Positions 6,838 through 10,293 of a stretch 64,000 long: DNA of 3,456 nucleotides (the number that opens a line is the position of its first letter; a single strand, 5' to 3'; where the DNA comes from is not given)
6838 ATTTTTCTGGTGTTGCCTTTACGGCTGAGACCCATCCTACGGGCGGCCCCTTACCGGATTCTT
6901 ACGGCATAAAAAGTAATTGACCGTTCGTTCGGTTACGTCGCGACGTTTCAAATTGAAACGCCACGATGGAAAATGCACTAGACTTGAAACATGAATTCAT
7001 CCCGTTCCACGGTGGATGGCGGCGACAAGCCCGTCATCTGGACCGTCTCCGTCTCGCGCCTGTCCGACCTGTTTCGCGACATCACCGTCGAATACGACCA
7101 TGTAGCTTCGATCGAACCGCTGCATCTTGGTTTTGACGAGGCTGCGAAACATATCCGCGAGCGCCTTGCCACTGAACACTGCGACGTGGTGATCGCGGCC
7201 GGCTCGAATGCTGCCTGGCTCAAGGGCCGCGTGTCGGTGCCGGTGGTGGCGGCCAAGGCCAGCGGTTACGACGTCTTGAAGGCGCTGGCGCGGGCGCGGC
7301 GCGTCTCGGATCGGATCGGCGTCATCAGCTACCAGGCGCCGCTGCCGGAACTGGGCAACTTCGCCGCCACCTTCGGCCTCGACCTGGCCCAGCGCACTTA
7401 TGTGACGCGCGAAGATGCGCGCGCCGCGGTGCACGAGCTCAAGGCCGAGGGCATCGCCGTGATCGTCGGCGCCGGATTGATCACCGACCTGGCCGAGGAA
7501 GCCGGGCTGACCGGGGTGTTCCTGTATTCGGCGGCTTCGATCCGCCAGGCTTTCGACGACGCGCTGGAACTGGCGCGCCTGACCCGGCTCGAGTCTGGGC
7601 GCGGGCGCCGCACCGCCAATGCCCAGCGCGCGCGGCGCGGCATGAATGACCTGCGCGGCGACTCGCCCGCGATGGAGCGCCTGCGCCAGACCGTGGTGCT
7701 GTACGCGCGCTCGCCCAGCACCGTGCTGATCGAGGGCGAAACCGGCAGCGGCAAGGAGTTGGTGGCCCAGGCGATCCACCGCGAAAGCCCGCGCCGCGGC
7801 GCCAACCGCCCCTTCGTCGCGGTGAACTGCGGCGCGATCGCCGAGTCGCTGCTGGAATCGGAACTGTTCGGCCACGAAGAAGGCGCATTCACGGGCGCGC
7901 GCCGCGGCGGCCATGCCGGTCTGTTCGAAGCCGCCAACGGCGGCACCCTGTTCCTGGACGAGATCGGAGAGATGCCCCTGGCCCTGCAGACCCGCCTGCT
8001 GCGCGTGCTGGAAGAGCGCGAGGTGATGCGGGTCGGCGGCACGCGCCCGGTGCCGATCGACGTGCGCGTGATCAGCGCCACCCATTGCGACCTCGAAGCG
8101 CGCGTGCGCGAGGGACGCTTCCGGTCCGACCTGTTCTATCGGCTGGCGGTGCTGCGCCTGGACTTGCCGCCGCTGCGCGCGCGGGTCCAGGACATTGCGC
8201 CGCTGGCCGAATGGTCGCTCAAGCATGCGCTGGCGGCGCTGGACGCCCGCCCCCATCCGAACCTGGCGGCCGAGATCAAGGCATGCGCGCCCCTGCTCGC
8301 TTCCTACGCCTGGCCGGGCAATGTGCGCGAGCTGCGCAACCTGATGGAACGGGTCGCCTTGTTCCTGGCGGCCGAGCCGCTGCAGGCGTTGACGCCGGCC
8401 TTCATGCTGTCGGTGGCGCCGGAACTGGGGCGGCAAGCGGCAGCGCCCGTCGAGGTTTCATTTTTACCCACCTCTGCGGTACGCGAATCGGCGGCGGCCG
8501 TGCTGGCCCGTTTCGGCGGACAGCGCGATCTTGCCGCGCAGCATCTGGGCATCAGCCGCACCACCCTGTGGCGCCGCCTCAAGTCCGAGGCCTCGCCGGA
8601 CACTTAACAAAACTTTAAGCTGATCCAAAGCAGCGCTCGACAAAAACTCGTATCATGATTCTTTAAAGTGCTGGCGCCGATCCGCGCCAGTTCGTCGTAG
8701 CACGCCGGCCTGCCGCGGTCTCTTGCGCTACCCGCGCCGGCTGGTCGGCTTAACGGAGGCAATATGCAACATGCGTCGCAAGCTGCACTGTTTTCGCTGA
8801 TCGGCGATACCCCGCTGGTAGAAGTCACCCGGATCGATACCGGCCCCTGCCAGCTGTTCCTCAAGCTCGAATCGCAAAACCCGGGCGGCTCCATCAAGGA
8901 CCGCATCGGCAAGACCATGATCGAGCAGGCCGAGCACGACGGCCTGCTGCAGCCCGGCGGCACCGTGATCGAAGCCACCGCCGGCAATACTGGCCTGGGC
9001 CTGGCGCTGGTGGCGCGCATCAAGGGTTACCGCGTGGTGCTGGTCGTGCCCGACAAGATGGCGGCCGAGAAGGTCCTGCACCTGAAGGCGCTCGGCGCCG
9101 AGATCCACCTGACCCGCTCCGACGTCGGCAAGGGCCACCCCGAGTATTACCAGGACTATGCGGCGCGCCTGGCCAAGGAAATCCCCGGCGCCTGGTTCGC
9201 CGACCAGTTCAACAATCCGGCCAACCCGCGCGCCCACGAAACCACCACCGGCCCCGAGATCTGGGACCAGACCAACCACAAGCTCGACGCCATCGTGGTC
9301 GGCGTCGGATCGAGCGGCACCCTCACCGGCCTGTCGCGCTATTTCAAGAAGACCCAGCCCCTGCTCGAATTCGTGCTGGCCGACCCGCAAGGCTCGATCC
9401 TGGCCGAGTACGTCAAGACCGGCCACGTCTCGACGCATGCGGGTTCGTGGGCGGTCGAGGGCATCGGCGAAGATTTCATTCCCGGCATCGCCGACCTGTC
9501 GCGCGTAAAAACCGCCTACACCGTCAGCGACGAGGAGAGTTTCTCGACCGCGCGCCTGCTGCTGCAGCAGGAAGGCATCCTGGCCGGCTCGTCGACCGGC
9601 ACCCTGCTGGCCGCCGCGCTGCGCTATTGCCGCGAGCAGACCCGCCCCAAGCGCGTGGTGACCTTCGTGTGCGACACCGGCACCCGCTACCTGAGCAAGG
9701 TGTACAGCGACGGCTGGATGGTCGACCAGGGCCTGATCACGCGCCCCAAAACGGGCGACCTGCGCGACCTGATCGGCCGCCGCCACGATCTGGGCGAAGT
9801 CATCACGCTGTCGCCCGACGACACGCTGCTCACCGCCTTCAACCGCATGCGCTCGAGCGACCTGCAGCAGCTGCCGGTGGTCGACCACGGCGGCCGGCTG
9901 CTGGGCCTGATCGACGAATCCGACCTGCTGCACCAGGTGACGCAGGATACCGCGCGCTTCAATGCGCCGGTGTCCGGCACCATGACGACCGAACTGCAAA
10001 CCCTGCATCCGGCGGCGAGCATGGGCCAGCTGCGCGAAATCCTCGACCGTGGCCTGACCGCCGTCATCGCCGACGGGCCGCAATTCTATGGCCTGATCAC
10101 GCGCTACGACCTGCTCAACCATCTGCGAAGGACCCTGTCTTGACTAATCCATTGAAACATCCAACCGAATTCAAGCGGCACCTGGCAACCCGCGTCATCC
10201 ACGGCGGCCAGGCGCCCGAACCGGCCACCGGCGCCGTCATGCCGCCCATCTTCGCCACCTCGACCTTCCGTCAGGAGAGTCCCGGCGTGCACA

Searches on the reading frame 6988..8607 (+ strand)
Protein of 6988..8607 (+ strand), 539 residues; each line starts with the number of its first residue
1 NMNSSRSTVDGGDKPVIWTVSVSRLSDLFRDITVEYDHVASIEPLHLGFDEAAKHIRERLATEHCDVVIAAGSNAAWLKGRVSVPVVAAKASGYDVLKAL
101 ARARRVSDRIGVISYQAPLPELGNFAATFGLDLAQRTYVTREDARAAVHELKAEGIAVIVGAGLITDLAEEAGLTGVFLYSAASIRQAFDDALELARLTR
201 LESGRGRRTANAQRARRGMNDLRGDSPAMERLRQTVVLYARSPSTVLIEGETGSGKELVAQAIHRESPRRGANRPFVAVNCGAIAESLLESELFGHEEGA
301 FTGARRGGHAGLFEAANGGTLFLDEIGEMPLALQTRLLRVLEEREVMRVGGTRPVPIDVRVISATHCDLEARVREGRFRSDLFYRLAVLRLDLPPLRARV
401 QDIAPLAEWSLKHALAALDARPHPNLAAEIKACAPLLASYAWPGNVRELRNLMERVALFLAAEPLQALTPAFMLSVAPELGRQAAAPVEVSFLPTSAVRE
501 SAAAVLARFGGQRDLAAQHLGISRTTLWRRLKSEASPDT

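Call 58: search_protein_families(library=ncbifam, proteins=[window:6988-8607:+], max_evalue=0.00001)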
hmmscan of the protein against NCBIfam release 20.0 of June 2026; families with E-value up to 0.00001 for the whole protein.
window:6988-8607:+ (539 aa): 26 families (the best 25 are shown)
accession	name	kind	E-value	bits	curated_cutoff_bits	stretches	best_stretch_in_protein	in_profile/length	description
NF011953.0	PRK15424.1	equivalog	3.9e-250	831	703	1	6-536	6-536/538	propionate catabolism operon regulatory protein PrpR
TIGR02329.1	propionate_PrpR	equivalog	3.7e-229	761.7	499.2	1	13-533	3-526/526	propionate catabolism operon regulatory protein PrpR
TIGR01818.1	ntrC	equivalog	1.1e-91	308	558.6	1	190-466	104-373/463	nitrogen regulation protein NR(I)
TIGR01817.1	nifA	equivalog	2e-89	300.8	528.85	1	205-461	180-429/534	nif-specific transcriptional activator NifA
NF041552.1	TF_PrdR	equivalog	2.5e-87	293.6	795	1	219-533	266-575/577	sigma-54 dependent transcriptional regulator PrdR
NF038308.1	RNA_repair_RtcR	equivalog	6.6e-86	289.2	650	1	103-460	63-422/530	RNA repair transcriptional activator RtcR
NF003451.0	PRK05022.1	equivalog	7.4e-85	285.6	476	1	186-464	156-427/512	nitric oxide reductase transcriptional regulator NorR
NF008469.0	PRK11361.1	equivalog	1.1e-84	284.8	714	1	216-532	139-452/461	acetoacetate metabolism transcriptional regulator AtoC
TIGR02915.1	PEP_resp_reg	equivalog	9.9e-82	275.1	502.6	1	207-531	127-439/445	PEP-CTERM-box response regulator transcription factor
NF050807.1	TransRegFlbDCaul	equivalog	4e-77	260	750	1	226-466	124-357/454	sigma-54-dependent transcriptional regulator FlbD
NF008176.1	PRK10923.1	equivalog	9.1e-77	258.6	620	1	204-462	122-373/469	nitrogen regulation protein NR(I)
NF011695.0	PRK15115.1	equivalog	3.5e-74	250.2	763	1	220-458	135-366/445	two-component system response regulator GlrR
NF007689.0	PRK10365.1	equivalog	4.5e-74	249.8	760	1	211-531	133-439/441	sigma-54-dependent response regulator transcription factor ZraR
NF051870.1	NAssimRespRegNtrX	equivalog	5.8e-73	246.3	600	1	200-533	118-449/452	nitrogen assimilation response regulator NtrX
TIGR02974.1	phageshock_pspF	equivalog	9.4e-70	235.5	443.55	1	224-458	3-231/336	phage shock protein operon transcriptional activator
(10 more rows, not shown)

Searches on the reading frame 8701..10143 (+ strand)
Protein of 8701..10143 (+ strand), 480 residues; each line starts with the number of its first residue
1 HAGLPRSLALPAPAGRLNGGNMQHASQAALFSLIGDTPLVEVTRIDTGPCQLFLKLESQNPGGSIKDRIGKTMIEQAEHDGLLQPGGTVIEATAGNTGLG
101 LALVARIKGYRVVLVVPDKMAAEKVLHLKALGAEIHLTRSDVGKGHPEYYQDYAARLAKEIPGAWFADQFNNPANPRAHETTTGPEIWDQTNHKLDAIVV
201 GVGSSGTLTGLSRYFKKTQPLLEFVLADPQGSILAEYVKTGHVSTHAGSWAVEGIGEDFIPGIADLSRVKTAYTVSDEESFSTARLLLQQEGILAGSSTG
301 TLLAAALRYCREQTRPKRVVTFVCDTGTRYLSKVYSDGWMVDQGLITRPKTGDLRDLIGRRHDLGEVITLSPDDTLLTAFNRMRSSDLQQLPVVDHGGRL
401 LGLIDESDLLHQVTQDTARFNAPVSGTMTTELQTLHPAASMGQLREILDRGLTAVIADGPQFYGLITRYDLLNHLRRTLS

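Call 58: search_protein_families(library=ncbifam, proteins=[window:8701-10143:+], max_evalue=0.00001)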
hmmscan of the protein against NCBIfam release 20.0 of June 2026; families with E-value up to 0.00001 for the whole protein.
window:8701-10143:+ (480 aa): 35 families (the best 25 are shown)
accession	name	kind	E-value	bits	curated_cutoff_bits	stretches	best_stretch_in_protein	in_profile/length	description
TIGR01137.1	cysta_beta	equivalog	2.8e-125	418.5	510.25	1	29-475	4-456/457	cystathionine beta-synthase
NF007989.0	PRK10717.1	equivalog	2.5e-103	345.6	387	1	28-347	6-329/334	cysteine synthase A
TIGR01136.1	cysKM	subfamily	2e-89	299.9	344.15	1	32-333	3-296/299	cysteine synthase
TIGR01139.1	cysK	equivalog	6.8e-85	284.9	350.95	1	32-333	3-295/298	cysteine synthase A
NF053679.1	CysteaSynCapA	equivalog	1.2e-79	267.5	600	1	27-344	7-328/329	cysteate synthase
NF008735.0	PRK11761.1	equivalog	6.2e-71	239.1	413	1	29-333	5-291/296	cysteine synthase CysM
TIGR03945.1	PLP_SbnA_fam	equivalog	7.4e-70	235.4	349.95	1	32-340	3-304/304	2,3-diaminopropionate biosynthesis protein SbnA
TIGR01138.1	cysM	equivalog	8.5e-69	232.3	394.2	1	31-333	3-287/290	cysteine synthase B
NF052478.1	CystDsulMYC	equivalog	1e-33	117.1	600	1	49-356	36-346/354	L-cysteine desulfhydrase Cds1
NF005292.0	PRK06815.1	equivalog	8.4e-23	80.9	371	1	27-325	12-305/320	threonine/serine dehydratase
NF006094.0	PRK08246.1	subfamily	3.1e-20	72.8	331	1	26-324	13-300/310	serine/threonine dehydratase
NF004996.0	PRK06381.1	equivalog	5.1e-18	65.2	266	1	35-217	14-189/319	threonine synthase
NF006390.0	PRK08639.1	equivalog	1.9e-17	63.4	421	1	26-324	15-311/418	threonine ammonia-lyase IlvA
TIGR01127.1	ilvA_1Cterm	equivalog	2.5e-17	62.9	378.75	1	50-334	15-294/380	threonine ammonia-lyase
NF009130.0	PRK12483.1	subfamily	1e-15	57.4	801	1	26-234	27-227/521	threonine ammonia-lyase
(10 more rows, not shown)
